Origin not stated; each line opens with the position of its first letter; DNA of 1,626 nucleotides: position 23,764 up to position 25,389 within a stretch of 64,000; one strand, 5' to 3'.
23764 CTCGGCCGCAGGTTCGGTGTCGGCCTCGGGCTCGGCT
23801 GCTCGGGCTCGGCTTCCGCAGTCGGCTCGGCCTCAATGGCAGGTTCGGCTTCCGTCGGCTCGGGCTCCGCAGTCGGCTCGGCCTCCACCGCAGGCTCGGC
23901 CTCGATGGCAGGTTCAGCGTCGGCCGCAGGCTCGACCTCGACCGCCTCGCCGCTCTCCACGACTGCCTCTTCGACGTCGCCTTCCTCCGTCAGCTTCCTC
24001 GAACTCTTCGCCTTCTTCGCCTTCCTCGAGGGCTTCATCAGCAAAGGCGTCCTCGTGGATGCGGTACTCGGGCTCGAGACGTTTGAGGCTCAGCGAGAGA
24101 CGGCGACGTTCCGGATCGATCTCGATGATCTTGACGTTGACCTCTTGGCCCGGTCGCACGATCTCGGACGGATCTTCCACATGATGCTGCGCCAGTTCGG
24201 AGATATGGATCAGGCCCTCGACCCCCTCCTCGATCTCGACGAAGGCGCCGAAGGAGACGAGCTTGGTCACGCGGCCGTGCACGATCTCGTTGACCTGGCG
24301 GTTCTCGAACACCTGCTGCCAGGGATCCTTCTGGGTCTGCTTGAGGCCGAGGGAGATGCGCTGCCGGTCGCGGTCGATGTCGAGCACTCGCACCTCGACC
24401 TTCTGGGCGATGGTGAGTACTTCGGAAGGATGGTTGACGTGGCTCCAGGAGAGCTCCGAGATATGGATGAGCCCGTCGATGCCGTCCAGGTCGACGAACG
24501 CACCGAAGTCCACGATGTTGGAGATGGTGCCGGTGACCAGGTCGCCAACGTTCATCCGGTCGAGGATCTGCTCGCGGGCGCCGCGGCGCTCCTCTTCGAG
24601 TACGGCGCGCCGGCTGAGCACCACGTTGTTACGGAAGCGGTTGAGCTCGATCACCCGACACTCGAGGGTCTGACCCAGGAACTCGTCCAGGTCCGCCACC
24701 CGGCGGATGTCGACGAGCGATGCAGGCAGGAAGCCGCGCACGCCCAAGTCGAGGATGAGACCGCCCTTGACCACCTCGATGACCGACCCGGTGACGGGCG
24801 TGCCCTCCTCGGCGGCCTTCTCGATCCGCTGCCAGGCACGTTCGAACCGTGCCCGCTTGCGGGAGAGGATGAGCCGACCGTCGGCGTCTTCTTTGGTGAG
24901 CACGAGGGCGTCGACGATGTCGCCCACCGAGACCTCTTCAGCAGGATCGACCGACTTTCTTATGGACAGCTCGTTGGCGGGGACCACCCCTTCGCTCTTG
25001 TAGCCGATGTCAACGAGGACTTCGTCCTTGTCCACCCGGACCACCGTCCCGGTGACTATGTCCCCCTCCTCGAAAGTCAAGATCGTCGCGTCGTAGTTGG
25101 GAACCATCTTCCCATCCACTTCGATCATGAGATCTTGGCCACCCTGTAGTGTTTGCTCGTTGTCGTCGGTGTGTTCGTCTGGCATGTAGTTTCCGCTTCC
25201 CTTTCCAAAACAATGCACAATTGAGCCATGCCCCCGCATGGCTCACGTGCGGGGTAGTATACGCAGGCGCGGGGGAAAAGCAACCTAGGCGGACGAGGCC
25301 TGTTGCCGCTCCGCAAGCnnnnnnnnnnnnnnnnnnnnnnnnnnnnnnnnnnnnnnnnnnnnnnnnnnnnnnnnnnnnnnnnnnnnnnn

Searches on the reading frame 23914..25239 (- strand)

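Call 69: search_protein_families(library=pfam, max_evalue=0.000001, proteins=[window:23914-25239:-])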
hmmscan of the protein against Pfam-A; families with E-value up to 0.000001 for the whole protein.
window:23914-25239:- (441 aa): 3 families
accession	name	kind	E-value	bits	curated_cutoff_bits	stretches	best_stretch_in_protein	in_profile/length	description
PF00575.29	S1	-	5.1e-77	254.7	22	4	315-386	3-74/74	S1 RNA binding domain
PF23459.1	S1_RRP5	-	2e-27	96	27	1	319-385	6-72/72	RRP5 S1 domain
PF21710.3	Spt6_S1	-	2.3e-10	41.1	27.5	0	323-386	23-87/91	Spt6, S1/OB domain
